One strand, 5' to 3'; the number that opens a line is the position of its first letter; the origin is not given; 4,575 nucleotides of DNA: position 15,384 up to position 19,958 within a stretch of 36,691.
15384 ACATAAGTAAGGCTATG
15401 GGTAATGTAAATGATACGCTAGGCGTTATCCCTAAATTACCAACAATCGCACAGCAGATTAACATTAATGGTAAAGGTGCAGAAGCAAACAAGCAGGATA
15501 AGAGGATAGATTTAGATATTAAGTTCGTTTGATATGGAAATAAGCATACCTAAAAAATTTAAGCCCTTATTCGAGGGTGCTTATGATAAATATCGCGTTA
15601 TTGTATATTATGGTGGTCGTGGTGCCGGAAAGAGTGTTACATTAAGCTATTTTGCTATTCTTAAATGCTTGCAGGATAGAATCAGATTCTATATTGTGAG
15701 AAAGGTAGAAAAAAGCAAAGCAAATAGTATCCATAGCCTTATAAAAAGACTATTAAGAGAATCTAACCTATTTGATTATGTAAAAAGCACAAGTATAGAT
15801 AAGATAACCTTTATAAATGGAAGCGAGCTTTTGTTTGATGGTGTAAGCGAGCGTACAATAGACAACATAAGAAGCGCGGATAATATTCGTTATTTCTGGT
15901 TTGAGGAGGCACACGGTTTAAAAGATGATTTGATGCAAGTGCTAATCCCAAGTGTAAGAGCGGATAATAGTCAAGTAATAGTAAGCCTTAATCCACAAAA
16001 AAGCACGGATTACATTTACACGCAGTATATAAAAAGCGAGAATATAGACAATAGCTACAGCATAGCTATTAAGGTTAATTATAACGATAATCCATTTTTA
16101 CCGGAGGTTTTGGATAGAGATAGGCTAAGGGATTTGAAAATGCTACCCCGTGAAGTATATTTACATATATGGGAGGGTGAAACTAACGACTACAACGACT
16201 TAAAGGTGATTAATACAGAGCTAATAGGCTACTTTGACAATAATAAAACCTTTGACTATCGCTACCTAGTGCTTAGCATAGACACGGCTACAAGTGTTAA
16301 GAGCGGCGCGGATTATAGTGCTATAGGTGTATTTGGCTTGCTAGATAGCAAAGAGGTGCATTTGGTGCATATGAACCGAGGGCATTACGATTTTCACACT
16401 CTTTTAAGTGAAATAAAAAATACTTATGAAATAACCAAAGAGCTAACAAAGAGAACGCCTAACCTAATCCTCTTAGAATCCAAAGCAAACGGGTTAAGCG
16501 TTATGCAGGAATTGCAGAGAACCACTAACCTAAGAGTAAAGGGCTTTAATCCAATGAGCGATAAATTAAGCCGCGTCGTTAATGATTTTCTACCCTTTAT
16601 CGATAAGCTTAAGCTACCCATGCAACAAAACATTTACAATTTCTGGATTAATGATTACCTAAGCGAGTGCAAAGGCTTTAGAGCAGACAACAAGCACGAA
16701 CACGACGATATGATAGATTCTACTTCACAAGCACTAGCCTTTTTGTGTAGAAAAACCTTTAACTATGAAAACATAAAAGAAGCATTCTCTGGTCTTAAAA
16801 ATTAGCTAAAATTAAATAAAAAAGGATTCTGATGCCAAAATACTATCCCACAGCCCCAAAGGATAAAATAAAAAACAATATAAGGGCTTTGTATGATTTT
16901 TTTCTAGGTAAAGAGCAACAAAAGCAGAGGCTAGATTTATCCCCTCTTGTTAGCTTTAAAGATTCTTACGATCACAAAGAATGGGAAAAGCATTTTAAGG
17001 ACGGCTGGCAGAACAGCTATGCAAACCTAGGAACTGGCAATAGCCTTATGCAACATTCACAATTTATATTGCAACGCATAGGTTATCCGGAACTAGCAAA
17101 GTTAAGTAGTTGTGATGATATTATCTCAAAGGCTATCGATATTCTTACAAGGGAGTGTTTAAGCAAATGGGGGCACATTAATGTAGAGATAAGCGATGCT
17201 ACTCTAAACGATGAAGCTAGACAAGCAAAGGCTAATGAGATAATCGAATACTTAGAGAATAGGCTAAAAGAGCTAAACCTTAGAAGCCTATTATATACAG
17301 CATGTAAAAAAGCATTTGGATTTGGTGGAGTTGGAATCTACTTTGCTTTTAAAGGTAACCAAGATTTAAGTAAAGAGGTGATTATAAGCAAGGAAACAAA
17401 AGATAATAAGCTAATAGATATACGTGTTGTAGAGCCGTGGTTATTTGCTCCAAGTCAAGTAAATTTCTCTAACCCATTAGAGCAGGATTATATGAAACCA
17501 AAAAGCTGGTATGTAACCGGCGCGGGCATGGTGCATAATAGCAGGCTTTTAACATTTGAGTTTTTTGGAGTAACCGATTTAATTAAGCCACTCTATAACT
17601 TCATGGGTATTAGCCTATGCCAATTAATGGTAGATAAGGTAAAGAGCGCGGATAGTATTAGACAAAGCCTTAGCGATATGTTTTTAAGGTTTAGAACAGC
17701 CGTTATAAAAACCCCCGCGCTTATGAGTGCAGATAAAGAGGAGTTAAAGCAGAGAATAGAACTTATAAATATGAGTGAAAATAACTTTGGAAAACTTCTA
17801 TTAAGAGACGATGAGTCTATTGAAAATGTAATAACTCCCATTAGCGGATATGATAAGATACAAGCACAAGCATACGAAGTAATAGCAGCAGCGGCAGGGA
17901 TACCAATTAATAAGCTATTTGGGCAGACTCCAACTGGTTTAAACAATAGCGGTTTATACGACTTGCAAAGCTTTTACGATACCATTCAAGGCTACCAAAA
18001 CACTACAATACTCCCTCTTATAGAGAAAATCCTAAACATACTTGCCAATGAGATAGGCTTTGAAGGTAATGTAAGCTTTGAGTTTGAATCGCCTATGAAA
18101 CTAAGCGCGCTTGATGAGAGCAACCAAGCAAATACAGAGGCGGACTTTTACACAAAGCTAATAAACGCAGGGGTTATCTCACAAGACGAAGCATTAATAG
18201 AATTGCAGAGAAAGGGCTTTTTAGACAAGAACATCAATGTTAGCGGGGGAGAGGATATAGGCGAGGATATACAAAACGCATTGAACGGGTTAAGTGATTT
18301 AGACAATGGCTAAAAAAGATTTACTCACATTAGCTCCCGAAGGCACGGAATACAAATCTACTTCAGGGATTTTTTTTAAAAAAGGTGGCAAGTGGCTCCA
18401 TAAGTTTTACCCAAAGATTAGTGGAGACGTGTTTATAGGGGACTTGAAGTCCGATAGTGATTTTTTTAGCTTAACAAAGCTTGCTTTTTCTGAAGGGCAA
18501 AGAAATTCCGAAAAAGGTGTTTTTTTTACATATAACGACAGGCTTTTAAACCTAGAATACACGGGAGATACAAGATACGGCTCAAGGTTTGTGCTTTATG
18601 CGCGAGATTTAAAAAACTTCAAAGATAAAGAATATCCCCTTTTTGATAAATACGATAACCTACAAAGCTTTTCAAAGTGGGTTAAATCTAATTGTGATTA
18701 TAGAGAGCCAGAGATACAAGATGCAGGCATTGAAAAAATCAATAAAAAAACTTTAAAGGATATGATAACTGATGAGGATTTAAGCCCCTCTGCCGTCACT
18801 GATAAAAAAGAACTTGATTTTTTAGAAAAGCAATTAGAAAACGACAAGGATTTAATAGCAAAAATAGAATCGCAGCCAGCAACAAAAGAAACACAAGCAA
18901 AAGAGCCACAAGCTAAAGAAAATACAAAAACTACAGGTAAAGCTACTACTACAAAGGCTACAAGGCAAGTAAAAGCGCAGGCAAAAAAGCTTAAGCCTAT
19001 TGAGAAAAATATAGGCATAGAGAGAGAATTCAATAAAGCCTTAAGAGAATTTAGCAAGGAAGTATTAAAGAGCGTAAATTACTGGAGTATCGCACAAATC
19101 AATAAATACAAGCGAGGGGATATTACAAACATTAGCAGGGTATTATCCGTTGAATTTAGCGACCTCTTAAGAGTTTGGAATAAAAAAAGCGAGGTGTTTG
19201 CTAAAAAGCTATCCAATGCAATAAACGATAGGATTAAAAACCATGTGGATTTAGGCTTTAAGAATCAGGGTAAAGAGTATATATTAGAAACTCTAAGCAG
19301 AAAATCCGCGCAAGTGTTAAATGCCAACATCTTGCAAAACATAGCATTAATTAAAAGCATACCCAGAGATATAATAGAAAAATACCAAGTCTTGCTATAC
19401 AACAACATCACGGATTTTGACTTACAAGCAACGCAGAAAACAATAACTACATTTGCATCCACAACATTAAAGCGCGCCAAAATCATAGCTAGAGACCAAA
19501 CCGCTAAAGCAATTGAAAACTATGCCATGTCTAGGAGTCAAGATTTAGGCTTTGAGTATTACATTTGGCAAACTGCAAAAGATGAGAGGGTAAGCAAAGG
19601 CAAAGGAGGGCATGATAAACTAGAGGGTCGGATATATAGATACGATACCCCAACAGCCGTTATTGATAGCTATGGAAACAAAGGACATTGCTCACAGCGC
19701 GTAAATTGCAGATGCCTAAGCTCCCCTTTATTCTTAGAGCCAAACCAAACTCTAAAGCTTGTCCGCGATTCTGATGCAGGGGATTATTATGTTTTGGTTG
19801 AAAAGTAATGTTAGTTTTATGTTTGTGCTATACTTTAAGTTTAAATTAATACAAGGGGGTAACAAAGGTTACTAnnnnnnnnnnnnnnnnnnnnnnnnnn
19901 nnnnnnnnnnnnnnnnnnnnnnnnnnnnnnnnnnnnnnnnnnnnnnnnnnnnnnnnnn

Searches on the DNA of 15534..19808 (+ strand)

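Call 84: search_dna_similar(query=window:15534-19808:+, collection=phages, mode=distant, max_rows=10)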
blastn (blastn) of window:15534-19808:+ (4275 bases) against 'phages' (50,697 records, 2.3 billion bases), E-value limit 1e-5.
Records with a match: 3; places in all: 3; records where one place covers at least 80% of the query: 0.
Best place of each record, by identity: 60-80% 3.
By first word of the organism name: Campylobacter 3.
By host as written in the record: Campylobacter jejuni 49 1; Campylobacter jejuni L26 1; Campylobacter jejuni subsp. jejuni strain su252gM/12A 1.
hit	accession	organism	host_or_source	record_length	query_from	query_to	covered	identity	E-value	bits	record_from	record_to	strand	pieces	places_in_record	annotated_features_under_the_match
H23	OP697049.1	Campylobacter phage PC22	Campylobacter jejuni 49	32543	2047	4271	9%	68.6%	3e-9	134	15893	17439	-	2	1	minor capsid protein | portal protein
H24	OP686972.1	Campylobacter phage PC11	Campylobacter jejuni L26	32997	2047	4271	9%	68.6%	3e-9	134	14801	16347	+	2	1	minor capsid protein | portal protein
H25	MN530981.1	Campylobacter phage DA10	Campylobacter jejuni subsp. jejuni ...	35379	2047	2163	3%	73.5%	3e-9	73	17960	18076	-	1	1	portal protein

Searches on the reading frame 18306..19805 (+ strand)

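Call 78: search_protein_families(library=pfam, proteins=[window:18306-19805:+], max_evalue=0.01)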
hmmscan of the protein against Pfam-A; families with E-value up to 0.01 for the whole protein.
window:18306-19805:+ (500 aa): 2 families
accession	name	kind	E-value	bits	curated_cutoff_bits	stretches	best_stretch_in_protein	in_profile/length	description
PF04233.19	Phage_Mu_F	-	1.3e-09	39.2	29.6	1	374-470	18-109/112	Phage Mu protein F like protein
PF23856.1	DUF7219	-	0.0093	16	27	0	208-239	26-57/61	Family of unknown function (DUF7219)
